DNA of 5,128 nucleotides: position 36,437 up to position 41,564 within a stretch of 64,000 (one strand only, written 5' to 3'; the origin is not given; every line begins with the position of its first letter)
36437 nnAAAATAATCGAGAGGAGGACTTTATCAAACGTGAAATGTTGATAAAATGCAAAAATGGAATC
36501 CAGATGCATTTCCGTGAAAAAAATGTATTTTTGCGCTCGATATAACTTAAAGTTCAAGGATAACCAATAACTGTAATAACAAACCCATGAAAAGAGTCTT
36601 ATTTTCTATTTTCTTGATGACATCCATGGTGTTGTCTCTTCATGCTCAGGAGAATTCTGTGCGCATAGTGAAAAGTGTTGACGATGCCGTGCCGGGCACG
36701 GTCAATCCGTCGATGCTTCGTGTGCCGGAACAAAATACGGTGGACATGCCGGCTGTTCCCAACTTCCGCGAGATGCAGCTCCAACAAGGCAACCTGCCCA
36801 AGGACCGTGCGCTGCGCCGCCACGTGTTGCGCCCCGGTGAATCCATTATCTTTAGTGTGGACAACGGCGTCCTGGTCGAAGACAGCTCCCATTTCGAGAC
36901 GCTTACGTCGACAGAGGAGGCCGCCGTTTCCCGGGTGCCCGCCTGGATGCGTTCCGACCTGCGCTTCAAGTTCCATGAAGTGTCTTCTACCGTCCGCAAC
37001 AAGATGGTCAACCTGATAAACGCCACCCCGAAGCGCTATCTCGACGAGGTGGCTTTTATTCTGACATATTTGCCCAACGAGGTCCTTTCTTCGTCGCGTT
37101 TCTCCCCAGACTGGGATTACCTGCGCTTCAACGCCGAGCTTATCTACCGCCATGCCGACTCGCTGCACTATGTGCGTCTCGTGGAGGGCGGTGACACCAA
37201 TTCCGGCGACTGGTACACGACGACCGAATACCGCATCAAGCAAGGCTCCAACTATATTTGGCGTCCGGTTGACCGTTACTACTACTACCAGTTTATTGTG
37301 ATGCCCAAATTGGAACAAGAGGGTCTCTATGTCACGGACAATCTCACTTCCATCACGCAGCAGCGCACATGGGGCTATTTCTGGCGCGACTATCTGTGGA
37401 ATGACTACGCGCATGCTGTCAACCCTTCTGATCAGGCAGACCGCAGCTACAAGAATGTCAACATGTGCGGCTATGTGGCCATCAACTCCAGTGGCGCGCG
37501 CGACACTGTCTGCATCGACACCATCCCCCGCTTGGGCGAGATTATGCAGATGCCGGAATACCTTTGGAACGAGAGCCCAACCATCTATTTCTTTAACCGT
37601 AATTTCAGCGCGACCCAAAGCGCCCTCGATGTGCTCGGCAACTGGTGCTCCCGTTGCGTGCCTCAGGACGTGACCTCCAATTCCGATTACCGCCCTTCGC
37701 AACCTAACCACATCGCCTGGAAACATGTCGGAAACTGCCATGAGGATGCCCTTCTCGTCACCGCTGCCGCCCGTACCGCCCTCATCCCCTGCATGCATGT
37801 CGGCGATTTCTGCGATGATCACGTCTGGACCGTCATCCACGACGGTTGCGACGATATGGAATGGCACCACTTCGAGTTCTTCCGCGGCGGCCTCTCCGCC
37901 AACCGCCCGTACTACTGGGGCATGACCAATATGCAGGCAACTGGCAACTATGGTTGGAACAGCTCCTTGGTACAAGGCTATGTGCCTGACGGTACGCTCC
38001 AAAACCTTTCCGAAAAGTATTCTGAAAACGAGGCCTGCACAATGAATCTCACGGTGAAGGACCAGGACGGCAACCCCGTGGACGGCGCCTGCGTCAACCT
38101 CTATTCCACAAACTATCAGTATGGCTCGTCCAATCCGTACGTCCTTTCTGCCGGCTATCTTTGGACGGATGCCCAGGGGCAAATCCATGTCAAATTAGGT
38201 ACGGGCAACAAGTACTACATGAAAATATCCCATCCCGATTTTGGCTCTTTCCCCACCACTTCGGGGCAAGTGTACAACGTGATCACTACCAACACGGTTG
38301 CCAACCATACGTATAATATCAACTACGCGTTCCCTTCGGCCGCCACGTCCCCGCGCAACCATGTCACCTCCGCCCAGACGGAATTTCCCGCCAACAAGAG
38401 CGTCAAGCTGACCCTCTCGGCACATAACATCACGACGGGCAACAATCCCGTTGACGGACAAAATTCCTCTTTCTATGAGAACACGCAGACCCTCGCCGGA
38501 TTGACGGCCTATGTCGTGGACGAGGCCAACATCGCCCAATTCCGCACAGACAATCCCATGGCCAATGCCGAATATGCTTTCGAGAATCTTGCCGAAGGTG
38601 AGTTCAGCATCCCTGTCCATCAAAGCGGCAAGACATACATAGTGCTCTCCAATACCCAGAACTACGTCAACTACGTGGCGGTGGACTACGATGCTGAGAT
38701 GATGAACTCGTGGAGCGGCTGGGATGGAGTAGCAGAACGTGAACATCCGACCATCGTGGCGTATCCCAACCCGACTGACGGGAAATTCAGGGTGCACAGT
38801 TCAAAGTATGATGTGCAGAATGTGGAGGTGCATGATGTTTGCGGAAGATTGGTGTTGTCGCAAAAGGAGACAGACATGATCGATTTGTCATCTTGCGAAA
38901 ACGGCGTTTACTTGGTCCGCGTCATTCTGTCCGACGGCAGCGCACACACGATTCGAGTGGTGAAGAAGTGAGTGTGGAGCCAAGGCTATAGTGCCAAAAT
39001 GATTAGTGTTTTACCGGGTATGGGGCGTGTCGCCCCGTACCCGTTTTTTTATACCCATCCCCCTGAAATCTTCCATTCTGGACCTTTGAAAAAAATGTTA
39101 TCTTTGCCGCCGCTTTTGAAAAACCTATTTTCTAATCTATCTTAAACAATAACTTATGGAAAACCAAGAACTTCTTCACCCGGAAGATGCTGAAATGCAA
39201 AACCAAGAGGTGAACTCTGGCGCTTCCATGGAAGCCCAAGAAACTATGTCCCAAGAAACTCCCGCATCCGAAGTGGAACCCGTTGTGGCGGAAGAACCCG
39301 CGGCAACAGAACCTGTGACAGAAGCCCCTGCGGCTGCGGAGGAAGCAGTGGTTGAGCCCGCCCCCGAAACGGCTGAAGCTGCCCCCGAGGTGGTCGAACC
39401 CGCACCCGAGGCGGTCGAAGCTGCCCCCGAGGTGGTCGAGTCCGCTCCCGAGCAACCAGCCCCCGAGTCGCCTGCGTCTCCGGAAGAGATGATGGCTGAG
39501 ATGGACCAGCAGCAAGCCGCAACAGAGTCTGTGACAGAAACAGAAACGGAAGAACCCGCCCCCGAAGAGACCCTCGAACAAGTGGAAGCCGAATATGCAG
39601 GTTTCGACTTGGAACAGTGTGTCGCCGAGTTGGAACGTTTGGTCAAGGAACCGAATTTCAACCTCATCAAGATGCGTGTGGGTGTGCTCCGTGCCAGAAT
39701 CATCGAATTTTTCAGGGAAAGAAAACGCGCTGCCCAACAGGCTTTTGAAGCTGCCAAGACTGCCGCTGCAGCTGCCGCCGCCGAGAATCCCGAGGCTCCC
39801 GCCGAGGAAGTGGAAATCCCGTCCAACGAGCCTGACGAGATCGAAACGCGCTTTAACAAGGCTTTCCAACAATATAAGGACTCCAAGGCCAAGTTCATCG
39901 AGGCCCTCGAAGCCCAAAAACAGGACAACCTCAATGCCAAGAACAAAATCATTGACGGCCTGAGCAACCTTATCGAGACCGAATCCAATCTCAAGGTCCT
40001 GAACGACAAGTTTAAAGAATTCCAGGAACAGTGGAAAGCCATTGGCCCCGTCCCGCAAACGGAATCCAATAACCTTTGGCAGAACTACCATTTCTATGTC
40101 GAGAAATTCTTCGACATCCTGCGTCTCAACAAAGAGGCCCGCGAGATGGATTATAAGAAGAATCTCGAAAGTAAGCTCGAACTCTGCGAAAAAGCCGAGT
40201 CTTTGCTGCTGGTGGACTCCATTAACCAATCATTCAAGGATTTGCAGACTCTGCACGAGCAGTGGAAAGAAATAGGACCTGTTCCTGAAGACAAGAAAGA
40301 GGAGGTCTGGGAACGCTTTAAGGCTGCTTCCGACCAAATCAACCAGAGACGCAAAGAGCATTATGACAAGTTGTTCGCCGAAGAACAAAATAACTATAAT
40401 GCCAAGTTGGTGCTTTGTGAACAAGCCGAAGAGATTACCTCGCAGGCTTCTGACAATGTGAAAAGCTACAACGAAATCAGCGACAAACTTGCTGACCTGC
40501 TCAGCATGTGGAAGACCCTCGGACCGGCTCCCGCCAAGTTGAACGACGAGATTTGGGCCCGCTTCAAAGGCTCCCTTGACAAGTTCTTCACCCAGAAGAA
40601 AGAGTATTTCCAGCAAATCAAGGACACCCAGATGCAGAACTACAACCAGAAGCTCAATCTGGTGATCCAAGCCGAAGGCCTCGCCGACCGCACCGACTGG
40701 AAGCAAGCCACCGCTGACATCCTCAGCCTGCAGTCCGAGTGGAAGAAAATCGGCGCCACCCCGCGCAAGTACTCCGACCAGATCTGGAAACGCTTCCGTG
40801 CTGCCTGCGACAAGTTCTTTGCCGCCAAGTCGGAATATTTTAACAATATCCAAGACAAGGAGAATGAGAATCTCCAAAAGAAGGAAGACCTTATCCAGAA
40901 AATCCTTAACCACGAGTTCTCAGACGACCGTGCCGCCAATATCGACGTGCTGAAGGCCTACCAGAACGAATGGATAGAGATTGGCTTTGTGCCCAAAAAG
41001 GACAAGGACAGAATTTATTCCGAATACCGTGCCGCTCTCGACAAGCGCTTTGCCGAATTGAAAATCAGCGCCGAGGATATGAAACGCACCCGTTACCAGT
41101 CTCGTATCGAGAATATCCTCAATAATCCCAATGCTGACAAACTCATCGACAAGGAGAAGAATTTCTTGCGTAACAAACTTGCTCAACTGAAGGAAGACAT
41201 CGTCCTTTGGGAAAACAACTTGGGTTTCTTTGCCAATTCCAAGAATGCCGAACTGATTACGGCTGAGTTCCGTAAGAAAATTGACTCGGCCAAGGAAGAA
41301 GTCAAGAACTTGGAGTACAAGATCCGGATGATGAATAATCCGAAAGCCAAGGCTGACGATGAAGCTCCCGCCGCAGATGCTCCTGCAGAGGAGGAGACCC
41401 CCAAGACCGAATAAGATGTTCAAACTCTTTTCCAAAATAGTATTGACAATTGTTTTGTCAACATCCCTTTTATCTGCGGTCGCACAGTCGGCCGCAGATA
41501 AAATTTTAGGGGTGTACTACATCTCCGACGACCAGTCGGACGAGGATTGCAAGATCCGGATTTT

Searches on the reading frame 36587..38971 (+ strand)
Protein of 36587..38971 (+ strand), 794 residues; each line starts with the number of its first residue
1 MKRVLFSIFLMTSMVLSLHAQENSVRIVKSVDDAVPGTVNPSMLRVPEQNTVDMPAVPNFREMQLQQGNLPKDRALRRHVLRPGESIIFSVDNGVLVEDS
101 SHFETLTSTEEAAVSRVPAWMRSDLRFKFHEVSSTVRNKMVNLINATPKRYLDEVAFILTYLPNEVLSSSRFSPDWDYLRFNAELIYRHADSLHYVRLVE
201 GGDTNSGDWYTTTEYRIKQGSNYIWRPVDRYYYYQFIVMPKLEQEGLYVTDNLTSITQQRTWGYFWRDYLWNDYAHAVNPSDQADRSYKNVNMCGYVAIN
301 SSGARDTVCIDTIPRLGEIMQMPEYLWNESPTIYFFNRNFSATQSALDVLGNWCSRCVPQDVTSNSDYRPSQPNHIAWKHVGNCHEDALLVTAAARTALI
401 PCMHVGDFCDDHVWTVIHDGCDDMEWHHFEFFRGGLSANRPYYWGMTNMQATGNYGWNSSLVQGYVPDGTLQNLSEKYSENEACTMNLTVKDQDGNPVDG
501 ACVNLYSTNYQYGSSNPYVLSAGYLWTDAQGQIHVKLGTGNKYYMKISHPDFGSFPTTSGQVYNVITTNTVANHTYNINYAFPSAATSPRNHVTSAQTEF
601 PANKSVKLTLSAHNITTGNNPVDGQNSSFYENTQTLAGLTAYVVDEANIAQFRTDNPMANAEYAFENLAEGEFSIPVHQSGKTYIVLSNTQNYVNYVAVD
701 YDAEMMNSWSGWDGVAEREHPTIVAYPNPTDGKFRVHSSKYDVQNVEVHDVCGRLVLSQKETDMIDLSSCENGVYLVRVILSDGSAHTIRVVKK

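Call 12: search_protein_families(library=pfam, proteins=[window:36587-38971:+], max_evalue=0.001)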
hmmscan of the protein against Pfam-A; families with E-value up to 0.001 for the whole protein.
window:36587-38971:+ (794 aa): 3 families
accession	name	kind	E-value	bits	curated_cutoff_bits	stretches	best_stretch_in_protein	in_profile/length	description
PF18962.6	Por_Secre_tail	-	4.9e-10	40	27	1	726-783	2-66/75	Secretion system C-terminal sorting domain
PF02369.22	Big_1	-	2.4e-06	28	34.9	1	482-537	17-66/93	Bacterial Ig-like domain (group 1)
PF01841.26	Transglut_core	-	0.00021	22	23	1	350-430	21-107/108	Transglutaminase-like superfamily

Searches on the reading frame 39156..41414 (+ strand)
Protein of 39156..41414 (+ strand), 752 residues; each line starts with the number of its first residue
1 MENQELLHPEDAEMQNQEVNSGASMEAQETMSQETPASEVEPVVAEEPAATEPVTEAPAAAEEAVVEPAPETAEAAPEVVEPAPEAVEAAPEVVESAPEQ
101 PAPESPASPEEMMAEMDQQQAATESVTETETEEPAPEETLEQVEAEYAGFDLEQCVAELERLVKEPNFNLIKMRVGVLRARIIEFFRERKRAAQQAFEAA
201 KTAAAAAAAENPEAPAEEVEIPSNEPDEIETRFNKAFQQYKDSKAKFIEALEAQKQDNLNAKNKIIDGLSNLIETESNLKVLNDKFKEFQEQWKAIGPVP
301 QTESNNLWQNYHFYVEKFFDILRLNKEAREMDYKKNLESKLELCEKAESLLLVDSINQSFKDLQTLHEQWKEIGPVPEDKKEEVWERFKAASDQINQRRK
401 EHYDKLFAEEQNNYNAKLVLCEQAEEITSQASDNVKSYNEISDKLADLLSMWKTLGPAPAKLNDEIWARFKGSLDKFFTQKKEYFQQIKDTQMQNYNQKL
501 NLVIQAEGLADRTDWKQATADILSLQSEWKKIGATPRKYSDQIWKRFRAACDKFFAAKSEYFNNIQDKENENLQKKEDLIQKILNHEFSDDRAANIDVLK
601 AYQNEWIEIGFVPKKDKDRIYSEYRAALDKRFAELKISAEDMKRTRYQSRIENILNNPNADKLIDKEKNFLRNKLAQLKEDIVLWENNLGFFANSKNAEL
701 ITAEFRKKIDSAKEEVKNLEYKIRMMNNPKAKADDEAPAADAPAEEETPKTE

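Call 12: search_protein_families(library=pfam, proteins=[window:39156-41414:+], max_evalue=0.001)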
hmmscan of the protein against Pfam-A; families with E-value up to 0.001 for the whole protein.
window:39156-41414:+ (752 aa): 1 family
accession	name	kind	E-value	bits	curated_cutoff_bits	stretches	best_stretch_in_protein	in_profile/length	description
PF03993.17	DUF349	-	3.4e-86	284.1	23.9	5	465-538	1-75/75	Domain of Unknown Function (DUF349)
